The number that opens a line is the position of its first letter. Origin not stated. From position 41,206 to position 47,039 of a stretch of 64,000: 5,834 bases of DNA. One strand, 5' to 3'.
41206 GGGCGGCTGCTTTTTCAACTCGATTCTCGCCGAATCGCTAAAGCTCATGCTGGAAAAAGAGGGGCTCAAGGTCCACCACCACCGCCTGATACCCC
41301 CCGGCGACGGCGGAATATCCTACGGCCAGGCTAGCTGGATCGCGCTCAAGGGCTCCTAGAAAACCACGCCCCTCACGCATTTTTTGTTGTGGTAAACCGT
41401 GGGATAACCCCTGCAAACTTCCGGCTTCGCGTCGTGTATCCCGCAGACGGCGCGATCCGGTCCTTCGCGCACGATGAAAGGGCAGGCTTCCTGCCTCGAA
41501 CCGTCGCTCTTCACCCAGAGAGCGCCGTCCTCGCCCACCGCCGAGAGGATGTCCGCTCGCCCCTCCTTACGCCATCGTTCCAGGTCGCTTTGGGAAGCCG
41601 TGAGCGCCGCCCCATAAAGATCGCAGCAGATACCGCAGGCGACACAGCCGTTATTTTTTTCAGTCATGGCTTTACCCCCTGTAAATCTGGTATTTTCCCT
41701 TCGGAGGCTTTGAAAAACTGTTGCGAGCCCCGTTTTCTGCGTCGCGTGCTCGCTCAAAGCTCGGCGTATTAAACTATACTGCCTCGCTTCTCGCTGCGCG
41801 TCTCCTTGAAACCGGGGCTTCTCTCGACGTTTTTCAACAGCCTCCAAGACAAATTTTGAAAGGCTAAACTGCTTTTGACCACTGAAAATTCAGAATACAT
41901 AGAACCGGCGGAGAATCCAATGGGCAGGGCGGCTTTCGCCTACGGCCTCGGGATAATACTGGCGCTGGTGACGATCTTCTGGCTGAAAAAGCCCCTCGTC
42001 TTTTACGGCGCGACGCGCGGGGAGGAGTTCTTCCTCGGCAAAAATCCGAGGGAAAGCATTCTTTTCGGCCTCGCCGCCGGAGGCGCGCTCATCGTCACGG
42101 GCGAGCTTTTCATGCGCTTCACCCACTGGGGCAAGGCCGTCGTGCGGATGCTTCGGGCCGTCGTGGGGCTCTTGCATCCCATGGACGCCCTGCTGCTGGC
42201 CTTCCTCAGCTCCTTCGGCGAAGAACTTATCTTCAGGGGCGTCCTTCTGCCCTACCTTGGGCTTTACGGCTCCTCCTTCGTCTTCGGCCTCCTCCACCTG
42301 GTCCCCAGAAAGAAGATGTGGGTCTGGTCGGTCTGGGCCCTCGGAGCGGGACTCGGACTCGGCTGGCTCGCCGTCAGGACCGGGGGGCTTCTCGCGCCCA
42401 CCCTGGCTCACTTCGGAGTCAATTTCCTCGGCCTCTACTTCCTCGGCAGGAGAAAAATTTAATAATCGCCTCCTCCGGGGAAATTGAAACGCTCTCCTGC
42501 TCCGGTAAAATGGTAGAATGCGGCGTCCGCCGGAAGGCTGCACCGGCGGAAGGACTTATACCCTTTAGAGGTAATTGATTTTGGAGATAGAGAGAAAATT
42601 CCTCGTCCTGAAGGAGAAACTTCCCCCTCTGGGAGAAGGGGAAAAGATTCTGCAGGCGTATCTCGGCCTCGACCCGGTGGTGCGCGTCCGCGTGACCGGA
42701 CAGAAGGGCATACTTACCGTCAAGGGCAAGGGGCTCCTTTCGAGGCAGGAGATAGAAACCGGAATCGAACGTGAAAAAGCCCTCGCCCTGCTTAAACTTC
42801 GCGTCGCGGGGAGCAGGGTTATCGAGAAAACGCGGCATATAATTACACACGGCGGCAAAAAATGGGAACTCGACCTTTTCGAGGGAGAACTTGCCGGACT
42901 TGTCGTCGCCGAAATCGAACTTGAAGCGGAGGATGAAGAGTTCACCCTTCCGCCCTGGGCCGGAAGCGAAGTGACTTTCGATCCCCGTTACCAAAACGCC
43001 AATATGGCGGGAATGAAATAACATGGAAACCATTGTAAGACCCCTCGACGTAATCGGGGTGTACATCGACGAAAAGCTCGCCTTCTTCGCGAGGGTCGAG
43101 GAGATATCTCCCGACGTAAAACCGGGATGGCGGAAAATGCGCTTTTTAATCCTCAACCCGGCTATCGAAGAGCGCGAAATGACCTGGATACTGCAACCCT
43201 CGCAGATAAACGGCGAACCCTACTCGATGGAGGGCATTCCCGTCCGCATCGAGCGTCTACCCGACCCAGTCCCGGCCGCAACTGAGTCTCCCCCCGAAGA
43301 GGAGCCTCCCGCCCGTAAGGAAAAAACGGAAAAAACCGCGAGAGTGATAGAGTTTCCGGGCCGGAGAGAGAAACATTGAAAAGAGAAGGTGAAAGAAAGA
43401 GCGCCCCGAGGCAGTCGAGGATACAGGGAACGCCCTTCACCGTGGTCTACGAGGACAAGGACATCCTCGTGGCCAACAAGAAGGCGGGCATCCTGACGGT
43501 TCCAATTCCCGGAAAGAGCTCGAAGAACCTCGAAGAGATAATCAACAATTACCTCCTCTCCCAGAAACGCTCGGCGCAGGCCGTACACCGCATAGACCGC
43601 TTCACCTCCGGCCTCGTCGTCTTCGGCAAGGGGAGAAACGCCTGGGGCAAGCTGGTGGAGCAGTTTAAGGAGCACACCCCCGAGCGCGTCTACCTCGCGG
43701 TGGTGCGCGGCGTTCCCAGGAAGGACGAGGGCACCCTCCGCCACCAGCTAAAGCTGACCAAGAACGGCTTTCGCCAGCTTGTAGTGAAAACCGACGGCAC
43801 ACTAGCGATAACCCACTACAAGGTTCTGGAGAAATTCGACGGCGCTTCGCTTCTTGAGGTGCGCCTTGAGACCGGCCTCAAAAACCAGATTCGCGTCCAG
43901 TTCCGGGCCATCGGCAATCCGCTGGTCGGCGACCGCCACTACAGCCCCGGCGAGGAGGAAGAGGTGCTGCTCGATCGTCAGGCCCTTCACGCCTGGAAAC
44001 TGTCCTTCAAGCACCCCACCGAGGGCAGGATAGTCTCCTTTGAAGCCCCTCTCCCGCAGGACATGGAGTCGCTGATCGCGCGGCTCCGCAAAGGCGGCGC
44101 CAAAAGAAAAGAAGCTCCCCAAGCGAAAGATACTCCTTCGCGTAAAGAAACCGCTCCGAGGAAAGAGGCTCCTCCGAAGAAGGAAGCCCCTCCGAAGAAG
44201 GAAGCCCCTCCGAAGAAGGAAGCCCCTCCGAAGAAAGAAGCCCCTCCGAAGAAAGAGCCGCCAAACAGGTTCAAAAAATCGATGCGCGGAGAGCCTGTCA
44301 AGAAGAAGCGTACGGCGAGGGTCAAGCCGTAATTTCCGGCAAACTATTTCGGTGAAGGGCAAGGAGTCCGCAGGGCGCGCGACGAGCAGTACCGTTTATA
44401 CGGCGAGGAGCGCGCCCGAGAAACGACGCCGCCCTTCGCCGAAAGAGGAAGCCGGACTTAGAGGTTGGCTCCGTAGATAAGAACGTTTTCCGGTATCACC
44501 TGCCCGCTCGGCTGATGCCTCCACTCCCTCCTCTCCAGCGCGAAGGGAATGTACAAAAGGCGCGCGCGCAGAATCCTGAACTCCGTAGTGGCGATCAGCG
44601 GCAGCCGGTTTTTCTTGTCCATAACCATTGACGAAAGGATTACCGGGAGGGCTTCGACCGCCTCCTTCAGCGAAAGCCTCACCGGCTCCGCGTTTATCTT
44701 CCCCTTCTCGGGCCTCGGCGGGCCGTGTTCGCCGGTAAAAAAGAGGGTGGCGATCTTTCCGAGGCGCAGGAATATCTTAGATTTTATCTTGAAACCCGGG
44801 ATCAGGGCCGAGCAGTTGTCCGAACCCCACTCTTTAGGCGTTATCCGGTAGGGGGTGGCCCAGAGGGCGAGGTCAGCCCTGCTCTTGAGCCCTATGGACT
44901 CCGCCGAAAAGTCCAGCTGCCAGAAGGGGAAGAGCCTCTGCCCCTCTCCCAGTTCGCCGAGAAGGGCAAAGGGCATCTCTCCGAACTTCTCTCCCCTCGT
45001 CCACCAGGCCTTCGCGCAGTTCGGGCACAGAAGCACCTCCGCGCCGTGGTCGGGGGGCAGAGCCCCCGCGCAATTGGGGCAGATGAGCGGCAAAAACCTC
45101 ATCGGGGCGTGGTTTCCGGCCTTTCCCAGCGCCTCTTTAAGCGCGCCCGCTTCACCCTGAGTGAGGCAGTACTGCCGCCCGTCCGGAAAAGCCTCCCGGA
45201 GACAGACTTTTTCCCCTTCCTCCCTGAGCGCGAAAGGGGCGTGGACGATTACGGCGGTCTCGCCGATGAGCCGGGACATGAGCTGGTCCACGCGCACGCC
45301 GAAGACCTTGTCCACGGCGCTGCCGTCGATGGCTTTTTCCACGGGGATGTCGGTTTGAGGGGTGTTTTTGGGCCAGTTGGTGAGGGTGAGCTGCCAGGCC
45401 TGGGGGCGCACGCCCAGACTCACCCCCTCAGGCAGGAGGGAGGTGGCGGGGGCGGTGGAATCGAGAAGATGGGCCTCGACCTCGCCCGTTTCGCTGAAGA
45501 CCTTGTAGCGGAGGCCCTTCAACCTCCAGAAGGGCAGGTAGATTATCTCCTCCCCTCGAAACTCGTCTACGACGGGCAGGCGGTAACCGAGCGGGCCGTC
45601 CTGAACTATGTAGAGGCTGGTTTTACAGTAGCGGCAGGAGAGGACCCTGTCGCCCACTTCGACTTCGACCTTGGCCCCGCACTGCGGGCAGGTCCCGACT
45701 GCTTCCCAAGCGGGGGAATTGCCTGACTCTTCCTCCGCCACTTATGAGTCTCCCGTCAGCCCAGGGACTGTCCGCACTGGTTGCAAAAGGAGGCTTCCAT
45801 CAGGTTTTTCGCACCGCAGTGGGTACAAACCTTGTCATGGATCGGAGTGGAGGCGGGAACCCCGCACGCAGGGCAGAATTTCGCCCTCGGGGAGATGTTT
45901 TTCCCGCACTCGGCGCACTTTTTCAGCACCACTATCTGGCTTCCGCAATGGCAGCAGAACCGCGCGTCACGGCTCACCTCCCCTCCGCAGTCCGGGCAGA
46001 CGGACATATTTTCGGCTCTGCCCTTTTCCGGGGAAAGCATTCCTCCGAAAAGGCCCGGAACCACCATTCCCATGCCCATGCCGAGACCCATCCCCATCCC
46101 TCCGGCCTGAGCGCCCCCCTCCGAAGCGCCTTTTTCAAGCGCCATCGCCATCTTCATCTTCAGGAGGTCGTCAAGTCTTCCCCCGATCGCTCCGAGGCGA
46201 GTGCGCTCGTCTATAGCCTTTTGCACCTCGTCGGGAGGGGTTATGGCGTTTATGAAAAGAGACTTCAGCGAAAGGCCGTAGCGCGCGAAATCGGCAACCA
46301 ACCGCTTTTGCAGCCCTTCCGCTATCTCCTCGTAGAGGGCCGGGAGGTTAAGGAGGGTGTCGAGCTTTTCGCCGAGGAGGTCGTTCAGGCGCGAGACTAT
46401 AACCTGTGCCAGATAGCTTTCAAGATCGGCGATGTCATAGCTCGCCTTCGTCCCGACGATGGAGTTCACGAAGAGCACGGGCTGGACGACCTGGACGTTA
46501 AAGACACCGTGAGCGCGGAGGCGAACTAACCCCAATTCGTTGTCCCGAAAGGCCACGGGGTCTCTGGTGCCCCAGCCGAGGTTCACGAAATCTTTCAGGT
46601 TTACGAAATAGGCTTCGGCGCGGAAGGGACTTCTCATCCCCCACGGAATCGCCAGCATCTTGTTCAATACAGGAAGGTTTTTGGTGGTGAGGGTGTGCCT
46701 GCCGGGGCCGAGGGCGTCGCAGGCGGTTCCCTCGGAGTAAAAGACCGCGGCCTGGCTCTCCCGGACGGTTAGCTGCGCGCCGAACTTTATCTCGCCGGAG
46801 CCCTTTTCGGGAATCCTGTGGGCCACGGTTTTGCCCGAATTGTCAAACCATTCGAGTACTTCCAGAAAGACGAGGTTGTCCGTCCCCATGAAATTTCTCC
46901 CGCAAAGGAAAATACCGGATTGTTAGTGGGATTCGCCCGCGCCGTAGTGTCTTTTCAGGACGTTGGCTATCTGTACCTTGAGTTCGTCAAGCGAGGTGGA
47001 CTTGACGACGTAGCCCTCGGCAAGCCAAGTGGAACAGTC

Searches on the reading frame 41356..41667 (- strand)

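Call 43: search_protein_families(library=pfam, proteins=[window:41356-41667:-], max_evalue=0.001)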
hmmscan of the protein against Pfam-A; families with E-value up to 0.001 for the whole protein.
window:41356-41667:- (103 aa): 1 family
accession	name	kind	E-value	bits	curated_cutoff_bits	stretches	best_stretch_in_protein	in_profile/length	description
PF03692.20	CxxCxxCC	-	9.6e-07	29.9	23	1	8-91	2-72/85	Putative zinc- or iron-chelating domain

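Call 96: search_protein_families(library=ncbifam, proteins=[window:41356-41667:-], max_evalue=0.00001)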
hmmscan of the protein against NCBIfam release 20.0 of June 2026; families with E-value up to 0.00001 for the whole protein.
window:41356-41667:- (103 aa): 0 families

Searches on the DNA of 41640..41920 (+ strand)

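Call 45: search_rna_families(source=window, start=41640, end=41920, threshold=evalue, max_evalue=10)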
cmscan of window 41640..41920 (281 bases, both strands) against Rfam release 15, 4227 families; matches with E-value up to 10: 4.
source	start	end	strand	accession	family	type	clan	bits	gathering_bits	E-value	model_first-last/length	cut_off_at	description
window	41813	41874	-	RF00066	U7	Gene; snRNA;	-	21.7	34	0.011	1-62/62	no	U7 small nuclear RNA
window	41681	41738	+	RF01890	lincRNA-p21_2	Gene; lncRNA;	-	18.2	70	0.32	1-52/52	no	LincRNA-p21 conserved region 2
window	41640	41708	-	RF02510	PYLIS_3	Cis-reg;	-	12.4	38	2.7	1-75/100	3'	Pyrrolysine insertion sequence mttB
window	41880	41896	+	RF01177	snR67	Gene; snRNA; snoRNA; CD-box;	CL00053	10.8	55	8.5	67-83/83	no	Small nucleolar RNA snR67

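Call 47: search_dna_similar(query=window:41699-41848:+, collection=plasmids, mode=distant, max_evalue=1, max_rows=10)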
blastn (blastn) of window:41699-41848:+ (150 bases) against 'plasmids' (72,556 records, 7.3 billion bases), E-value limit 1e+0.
No match.

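Call 48: search_dna_similar(query=window:41699-41848:+, collection=phages, mode=distant, max_evalue=1, max_rows=10)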
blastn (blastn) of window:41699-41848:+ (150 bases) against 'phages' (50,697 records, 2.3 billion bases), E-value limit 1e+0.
No match.

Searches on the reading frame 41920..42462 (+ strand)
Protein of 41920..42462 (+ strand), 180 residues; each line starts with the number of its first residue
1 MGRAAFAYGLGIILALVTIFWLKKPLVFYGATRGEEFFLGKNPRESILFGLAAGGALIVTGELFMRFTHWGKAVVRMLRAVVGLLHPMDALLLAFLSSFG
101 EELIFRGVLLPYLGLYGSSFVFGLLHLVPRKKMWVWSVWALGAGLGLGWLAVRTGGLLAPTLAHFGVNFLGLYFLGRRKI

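Call 43: search_protein_families(library=pfam, proteins=[window:41920-42462:+], max_evalue=0.001)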
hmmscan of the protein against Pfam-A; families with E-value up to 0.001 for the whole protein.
window:41920-42462:+ (180 aa): 1 family
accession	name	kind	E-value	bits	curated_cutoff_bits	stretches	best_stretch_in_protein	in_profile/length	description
PF02517.21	Rce1-like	-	3.1e-14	53.4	22.4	1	89-170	7-93/93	Type II CAAX prenyl endopeptidase Rce1-like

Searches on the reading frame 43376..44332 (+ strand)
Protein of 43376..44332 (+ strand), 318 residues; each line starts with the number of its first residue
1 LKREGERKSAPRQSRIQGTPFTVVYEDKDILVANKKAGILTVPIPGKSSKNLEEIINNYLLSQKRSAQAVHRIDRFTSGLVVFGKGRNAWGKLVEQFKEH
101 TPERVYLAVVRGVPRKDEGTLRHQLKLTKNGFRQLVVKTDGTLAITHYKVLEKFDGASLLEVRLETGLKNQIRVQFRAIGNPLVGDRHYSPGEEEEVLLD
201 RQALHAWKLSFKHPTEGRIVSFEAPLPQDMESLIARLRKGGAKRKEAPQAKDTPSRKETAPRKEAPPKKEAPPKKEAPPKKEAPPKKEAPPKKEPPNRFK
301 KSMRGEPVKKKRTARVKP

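Call 71: search_protein_families(library=pfam, proteins=[window:43376-44332:+], max_evalue=0.00001)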
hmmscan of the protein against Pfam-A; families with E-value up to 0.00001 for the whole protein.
window:43376-44332:+ (318 aa): 1 family
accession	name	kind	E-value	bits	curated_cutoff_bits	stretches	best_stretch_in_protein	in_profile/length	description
PF00849.27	PseudoU_synth_2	-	3.4e-30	105.7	26.8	1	29-177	1-151/152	RNA pseudouridylate synthase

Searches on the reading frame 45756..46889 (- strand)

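Call 72: search_protein_families(library=pfam, proteins=[window:45756-46889:-], max_evalue=0.00001)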
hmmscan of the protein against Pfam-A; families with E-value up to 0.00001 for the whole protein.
window:45756-46889:- (377 aa): 8 families
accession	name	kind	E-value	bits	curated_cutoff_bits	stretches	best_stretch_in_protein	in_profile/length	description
PF13421.11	Band_7_1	-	8.1e-61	205.8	24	1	31-233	8-210/211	SPFH domain-Band 7 family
PF12773.13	DZR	-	7.1e-18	65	27.3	2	298-343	1-45/45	Double zinc ribbon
PF13240.11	Zn_Ribbon_1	-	4e-15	55.5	25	1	355-376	2-23/23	zinc-ribbon domain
PF01145.31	Band_7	-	3e-14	53.9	23.6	1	41-232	2-161/176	SPFH domain / Band 7 family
PF13248.11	Zn_ribbon_3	-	7.1e-11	41.6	27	1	323-344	3-24/26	zinc-ribbon domain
PF17032.10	Zn_ribbon_15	-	9.5e-09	36.4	28.9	0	323-343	53-73/73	zinc-ribbon family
PF24460.1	DUF7575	-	7.5e-07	28.9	28.5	0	296-318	4-26/28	Domain of unknown function (DUF7575)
PF24463.1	DUF7577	-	9.7e-07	28.7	28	0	354-376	4-26/27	Domain of unknown function (DUF7577)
